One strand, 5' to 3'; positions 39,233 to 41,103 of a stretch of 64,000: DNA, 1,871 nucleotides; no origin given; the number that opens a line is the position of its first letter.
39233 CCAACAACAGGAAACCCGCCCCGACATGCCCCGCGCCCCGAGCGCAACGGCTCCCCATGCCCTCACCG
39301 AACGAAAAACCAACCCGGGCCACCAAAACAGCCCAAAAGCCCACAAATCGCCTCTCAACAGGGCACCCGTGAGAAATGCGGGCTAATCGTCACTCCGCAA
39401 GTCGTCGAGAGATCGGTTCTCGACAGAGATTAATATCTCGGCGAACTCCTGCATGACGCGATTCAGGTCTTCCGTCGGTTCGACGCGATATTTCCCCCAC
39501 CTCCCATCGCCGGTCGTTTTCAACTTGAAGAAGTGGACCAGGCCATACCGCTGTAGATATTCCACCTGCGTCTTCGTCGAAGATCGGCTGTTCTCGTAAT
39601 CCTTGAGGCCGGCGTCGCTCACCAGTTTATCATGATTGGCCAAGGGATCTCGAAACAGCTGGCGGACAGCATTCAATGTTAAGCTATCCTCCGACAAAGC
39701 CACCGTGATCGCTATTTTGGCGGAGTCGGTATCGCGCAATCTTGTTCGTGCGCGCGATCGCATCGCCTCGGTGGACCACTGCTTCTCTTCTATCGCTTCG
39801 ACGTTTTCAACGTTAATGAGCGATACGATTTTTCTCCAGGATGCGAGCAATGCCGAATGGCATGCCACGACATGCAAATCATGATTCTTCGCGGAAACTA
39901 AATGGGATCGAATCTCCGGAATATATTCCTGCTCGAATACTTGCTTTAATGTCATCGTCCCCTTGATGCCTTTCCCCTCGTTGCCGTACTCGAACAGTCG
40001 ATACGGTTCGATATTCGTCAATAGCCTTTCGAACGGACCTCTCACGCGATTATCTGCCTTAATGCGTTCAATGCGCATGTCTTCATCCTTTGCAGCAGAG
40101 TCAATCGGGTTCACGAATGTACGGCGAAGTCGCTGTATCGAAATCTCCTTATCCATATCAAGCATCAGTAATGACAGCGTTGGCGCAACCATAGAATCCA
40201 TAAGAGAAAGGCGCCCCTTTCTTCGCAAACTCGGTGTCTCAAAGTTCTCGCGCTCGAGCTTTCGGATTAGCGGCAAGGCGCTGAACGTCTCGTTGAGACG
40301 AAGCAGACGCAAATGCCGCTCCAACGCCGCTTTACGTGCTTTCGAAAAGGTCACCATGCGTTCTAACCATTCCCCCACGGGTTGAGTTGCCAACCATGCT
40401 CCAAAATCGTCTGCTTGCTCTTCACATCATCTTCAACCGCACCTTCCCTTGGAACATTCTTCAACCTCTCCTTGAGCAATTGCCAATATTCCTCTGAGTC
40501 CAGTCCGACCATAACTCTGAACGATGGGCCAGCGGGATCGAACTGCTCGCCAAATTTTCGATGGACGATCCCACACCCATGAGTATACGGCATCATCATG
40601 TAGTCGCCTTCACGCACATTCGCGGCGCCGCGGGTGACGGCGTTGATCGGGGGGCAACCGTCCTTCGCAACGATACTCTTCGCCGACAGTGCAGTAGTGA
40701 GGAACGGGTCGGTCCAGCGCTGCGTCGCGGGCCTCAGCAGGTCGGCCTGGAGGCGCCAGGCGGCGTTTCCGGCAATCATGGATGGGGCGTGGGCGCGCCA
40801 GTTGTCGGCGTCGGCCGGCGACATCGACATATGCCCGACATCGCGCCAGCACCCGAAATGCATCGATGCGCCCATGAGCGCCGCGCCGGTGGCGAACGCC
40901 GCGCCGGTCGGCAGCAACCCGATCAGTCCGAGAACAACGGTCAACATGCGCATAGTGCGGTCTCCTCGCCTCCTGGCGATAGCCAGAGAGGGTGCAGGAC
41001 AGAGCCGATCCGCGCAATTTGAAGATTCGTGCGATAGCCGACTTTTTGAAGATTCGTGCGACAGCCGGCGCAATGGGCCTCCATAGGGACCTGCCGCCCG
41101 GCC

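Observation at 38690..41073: Low-GC island next to an IS1380-type transposase remnant: two overlapping unknown genes, the first a secreted protein whose composition switches mid-gene (polymorphic-toxin/immunity-like layout)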

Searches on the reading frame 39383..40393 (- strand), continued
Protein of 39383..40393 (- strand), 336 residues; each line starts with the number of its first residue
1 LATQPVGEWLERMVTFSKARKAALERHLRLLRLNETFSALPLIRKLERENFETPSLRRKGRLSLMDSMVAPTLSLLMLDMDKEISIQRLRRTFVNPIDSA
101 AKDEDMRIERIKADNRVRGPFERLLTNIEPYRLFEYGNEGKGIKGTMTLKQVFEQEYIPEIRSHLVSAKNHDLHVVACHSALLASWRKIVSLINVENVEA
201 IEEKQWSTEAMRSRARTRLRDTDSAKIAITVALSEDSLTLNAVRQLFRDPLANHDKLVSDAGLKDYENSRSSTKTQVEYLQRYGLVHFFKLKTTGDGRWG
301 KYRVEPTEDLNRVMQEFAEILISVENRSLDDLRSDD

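Call 101: fold_search(model_id=the predicted structure, library=viral)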
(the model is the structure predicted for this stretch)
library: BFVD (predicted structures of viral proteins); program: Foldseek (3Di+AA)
matches with E <= 10: 333; with E <= 0.001: 0
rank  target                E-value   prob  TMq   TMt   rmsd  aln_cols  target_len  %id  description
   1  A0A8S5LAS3            7.1e-02  0.90  0.20  0.21  11.9       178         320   11  DNA directed RNA polymerase [Podoviridae sp. ctBev14]
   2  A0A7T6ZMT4            1.4e-01  0.41  0.17  0.10  17.7       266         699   15  DNA-directed RNA polymerase [Providencia phage PSTRCR_120]
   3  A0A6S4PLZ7            1.5e-01  1.00  0.24  0.68   6.7       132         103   17  Uncharacterized protein [uncultured phage_MedDCM-OCT-S45-C18]
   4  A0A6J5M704            1.5e-01  0.41  0.18  0.14  19.0       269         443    7  Uncharacterized protein [uncultured Caudovirales phage]
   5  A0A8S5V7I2            1.8e-01  1.00  0.23  0.48   7.3       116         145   15  Helix-turn-helix protein [Myoviridae sp. ctCpP1]
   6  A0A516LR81            1.8e-01  0.82  0.21  0.22  10.7       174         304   12  (no name in the UniProt tables at hand)
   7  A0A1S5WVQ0            2.1e-01  1.00  0.23  0.50   5.8       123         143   15  (no name in the UniProt tables at hand)
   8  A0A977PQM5            2.9e-01  0.97  0.19  0.48   7.8       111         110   14  (no name in the UniProt tables at hand)
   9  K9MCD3                3.2e-01  1.00  0.22  0.52   3.1       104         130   15  (no name in the UniProt tables at hand)
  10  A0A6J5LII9            3.6e-01  0.44  0.19  0.18  11.9       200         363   10  Uncharacterized protein [uncultured Caudovirales phage]
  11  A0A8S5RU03            3.8e-01  1.00  0.18  0.63   5.1        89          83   17  (no name in the UniProt tables at hand)
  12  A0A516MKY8            4.3e-01  0.82  0.22  0.39  10.9       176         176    8  (no name in the UniProt tables at hand)
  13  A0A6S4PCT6            4.8e-01  0.91  0.25  0.48   9.4       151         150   11  Uncharacterized protein [uncultured phage_MedDCM-OCT-S30-C28]
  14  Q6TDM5                5.0e-01  0.23  0.17  0.13  14.9       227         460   10  ORF A460 [Sulfolobus virus Kamchatka 1]
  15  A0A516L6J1            5.2e-01  0.82  0.27  0.46   8.4       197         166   13  (no name in the UniProt tables at hand)
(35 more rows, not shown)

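Call 104: list_cluster_members(proteins=[P0003, P0004, P0001, P0002, P0005, P0008])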
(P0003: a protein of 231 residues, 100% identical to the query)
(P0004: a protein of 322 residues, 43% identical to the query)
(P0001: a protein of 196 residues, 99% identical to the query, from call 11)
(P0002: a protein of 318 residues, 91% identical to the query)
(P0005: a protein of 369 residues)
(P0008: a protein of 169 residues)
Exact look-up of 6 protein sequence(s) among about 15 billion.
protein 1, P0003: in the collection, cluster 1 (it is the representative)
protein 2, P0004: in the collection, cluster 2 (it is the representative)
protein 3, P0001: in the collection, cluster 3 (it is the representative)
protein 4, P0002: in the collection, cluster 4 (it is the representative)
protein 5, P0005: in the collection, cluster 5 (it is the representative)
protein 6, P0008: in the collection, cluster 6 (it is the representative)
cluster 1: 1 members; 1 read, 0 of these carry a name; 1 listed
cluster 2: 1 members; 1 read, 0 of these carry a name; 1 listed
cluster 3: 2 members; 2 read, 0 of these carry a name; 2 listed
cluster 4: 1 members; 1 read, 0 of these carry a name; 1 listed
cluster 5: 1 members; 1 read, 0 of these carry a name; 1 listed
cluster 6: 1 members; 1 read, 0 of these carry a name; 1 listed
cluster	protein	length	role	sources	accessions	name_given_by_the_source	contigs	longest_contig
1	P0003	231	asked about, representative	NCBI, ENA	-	-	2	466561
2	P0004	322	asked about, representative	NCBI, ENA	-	-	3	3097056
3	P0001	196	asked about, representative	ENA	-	-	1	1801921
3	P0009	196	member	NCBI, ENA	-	-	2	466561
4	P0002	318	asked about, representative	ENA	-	-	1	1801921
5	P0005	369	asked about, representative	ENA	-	-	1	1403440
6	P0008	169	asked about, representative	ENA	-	-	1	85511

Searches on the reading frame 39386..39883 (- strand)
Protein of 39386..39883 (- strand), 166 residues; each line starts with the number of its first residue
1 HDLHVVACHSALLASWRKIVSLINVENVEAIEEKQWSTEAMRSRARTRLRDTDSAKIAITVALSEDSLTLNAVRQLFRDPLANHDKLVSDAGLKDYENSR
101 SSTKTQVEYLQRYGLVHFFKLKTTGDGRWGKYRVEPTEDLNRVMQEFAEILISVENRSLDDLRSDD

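Call 42: find_homologous_proteins(query=A2, max_evalue=0.01)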
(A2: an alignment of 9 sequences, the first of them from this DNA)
Query A2 (9 sequences) (166 aa, profile of the alignment): 4 proteins with E <= 0.01 among 8000 candidates.
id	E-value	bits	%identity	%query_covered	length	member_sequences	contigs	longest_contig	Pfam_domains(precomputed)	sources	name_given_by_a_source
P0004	7.5e-105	365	48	99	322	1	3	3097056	-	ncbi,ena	-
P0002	4.0e-96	337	92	99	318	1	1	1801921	-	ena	-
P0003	6.2e-67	242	100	100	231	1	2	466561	-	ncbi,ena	-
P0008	1.4e-47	179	26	69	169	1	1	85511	-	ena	-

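Call 43: search_solved_structures(query=A2, max_evalue=10, show_alignments=2)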
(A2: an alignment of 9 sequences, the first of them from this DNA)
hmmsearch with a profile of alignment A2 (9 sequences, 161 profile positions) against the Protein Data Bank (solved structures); distinct sequences matched with E-value up to 10: 3.
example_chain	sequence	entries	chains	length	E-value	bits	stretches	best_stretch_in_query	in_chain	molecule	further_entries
6t9q_A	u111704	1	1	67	0.24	14.2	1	62-112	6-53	Protein timeless homolog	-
4xgt_A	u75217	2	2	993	0.49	13.2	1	97-155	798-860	FRQ-interacting RNA helicase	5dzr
5e02_A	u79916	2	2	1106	0.5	13.2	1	97-155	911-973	FRQ-interacting RNA helicase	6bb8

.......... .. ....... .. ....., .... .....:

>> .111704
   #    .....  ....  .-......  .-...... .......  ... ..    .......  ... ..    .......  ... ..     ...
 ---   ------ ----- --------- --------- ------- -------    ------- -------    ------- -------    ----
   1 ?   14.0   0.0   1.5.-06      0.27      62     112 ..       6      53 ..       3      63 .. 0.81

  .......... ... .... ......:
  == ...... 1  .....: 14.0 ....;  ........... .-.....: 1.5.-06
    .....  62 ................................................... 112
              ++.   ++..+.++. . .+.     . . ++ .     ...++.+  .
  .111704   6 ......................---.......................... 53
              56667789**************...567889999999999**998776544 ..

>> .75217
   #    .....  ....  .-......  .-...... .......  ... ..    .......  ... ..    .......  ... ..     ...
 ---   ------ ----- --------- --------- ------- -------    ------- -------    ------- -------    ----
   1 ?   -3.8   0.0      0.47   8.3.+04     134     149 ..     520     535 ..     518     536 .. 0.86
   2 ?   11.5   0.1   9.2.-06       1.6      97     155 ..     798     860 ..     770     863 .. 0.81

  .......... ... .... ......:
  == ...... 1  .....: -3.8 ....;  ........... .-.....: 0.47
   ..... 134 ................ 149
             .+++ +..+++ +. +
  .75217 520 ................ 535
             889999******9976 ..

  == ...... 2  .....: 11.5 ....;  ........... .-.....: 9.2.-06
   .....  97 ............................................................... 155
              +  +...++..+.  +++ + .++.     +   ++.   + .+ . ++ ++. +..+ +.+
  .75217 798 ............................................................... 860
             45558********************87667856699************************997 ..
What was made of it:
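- Tried and rejected: A profile of the B domain found nothing in the PDB sequences (call 43).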

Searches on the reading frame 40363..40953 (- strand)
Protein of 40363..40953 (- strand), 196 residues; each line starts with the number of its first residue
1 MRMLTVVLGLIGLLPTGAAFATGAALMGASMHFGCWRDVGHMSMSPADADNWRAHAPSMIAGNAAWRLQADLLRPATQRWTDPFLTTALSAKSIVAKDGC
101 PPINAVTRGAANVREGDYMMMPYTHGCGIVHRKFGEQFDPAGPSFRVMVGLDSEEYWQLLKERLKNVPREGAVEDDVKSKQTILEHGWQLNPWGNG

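Call 4: search_protein_families(library=pfam, proteins=[window:40363-40953:-], max_evalue=1)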
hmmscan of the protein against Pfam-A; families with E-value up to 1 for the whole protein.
window:40363-40953:- (196 aa): 2 families
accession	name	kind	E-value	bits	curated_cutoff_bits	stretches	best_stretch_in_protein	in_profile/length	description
PF13023.12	HD_3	-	0.031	14.6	22.5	1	162-190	2-30/165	HD domain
PF25706.1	HCMV_UL116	-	0.31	10.6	30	1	29-70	255-297/336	Human cytomegalovirus UL116 protein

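Call 8: search_protein_families(library=padloc, proteins=[window:40363-40953:-], max_evalue=1)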
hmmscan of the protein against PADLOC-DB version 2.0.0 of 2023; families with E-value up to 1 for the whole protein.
window:40363-40953:- (196 aa): 0 families

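Call 9: search_protein_families(library=ncbifam, proteins=[window:40363-40953:-], max_evalue=1)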
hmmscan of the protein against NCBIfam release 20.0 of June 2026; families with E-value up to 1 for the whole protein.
window:40363-40953:- (196 aa): 0 families

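Call 10: search_protein_families(library=phrogs, proteins=[window:40363-40953:-], max_evalue=1)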
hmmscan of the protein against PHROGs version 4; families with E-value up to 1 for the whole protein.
window:40363-40953:- (196 aa): 0 families

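Call 11: find_homologous_proteins(query=window:40363-40953:-, max_evalue=0.01)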
Query window:40363-40953:- (196 aa): 1 proteins with E <= 0.01 among 1414 candidates.
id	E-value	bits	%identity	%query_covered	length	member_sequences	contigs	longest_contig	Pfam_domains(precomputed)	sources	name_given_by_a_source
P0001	1.4e-130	451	99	100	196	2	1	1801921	-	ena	-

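Call 21: find_encoding_contigs(protein=P0001, flank=10000, max_places=5)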
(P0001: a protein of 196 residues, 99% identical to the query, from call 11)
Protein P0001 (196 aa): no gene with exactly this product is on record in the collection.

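Call 88: predict_structure(alignment_id=A5)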
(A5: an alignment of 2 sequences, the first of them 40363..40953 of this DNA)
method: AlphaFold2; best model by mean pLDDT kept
length: 196 residues; sequences in the alignment: 2
mean_pLDDT: 33.0   pTM: 0.20
mean pLDDT of the five models: 33.0, 32.8, 30.9, 30.2, 30.2
residues with pLDDT >= 90: 0; 70-90: 0; 50-70: 6; < 50: 190
segments of 3 or more residues with pLDDT < 50: 12-196
pLDDT, mean of each block of 10 residues (from residue 1): 50 45 31 27 32 31 30 29 23 25 29 31 31 35 30 42 40 35 35 27
secondary structure, 60 per line:
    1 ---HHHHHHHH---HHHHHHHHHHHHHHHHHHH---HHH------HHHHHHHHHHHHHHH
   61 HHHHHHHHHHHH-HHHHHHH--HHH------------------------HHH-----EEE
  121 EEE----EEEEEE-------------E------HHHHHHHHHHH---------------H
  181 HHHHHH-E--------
elements in order: H4-11 H15-33 H46-72 H74-80 E118-123 E128-133 H154-164 H180-186
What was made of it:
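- The AF2 model of A is disordered (call 88).
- Tried and rejected: Structure of A: the AF2 model has pLDDT 33 and is unusable, so no fold search was run (call 88).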

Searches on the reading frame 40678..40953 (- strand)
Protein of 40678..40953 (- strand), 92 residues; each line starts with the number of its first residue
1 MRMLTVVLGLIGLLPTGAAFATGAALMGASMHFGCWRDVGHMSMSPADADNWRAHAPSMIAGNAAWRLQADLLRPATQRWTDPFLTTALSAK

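Call 87: find_related_loci(query=A6, collection=metagenome_contigs, flank=5000)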
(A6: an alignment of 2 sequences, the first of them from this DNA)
Query A6 (92 aa) in metagenome_contigs; peptide patterns used: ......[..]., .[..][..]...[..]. (x = any residue, [..] = any of these).
289 stretches matched a pattern, but none encodes a relative of the query by tblastn (E <= 1e-3).
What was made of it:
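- On Polymorphic toxin system: No further relatives in 5.8 billion proteins or in JGI metagenomes (calls 11, 87).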
